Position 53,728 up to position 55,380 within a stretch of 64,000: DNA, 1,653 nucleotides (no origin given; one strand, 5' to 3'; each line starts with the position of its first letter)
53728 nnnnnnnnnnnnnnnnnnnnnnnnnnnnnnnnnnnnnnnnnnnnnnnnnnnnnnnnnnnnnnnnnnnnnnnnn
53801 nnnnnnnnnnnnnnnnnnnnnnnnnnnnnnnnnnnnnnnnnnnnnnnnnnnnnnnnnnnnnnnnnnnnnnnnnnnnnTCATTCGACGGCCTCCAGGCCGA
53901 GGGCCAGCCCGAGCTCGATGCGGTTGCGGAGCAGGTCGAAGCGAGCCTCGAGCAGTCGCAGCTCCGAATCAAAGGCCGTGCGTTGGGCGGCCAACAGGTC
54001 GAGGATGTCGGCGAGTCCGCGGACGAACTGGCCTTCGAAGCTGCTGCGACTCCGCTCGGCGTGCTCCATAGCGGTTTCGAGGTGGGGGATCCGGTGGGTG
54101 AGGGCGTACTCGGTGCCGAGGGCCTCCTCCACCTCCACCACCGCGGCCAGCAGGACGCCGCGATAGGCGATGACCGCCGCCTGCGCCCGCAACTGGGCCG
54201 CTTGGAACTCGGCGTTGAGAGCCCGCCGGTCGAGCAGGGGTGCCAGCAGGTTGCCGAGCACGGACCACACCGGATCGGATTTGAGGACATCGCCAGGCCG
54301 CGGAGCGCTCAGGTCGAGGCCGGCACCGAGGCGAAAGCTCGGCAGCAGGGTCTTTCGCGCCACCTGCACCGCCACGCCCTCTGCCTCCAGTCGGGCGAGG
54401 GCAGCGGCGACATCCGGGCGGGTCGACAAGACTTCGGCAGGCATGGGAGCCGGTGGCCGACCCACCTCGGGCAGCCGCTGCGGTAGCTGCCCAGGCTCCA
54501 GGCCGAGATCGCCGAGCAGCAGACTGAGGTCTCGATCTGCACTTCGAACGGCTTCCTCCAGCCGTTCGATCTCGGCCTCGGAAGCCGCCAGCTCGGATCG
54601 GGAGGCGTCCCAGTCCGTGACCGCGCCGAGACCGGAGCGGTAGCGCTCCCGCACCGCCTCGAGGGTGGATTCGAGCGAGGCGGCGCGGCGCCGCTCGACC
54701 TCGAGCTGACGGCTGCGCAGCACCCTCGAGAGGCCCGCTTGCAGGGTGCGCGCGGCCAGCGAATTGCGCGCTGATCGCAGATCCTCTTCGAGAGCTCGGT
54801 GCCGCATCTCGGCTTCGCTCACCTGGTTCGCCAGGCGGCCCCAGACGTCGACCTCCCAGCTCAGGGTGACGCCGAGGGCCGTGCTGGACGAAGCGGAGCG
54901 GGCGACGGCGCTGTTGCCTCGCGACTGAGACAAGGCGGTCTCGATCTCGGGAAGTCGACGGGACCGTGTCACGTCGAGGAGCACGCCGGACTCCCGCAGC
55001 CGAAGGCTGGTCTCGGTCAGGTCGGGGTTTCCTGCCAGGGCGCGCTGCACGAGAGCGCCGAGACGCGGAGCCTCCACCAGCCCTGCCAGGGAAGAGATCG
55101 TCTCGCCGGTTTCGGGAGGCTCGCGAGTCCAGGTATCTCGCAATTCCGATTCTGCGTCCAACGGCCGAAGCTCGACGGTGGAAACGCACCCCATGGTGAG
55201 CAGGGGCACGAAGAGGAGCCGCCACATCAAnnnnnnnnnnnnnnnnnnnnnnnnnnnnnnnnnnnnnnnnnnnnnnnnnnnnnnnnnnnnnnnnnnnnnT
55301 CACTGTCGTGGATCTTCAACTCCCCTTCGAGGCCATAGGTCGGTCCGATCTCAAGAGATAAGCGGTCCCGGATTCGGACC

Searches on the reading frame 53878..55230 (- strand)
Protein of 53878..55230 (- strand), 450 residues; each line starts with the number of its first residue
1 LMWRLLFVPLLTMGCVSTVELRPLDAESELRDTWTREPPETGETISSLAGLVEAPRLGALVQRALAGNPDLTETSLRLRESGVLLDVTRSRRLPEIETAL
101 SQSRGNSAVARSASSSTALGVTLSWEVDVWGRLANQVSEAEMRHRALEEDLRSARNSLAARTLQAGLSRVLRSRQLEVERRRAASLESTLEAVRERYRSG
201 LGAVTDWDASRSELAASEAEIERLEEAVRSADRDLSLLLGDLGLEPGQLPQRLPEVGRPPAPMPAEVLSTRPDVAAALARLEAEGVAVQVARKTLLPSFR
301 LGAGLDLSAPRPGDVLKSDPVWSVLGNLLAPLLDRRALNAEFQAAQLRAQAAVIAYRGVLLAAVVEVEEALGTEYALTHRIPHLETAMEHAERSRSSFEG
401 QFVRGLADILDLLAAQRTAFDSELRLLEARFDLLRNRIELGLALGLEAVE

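Call 69: search_protein_families(library=pfam, proteins=[window:53878-55230:-], max_evalue=0.0001)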
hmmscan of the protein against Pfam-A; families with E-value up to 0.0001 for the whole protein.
window:53878-55230:- (450 aa): 1 family
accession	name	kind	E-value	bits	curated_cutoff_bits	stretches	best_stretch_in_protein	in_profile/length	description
PF02321.23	OEP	-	1.9e-36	126.1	22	2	59-240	3-187/187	Outer membrane efflux protein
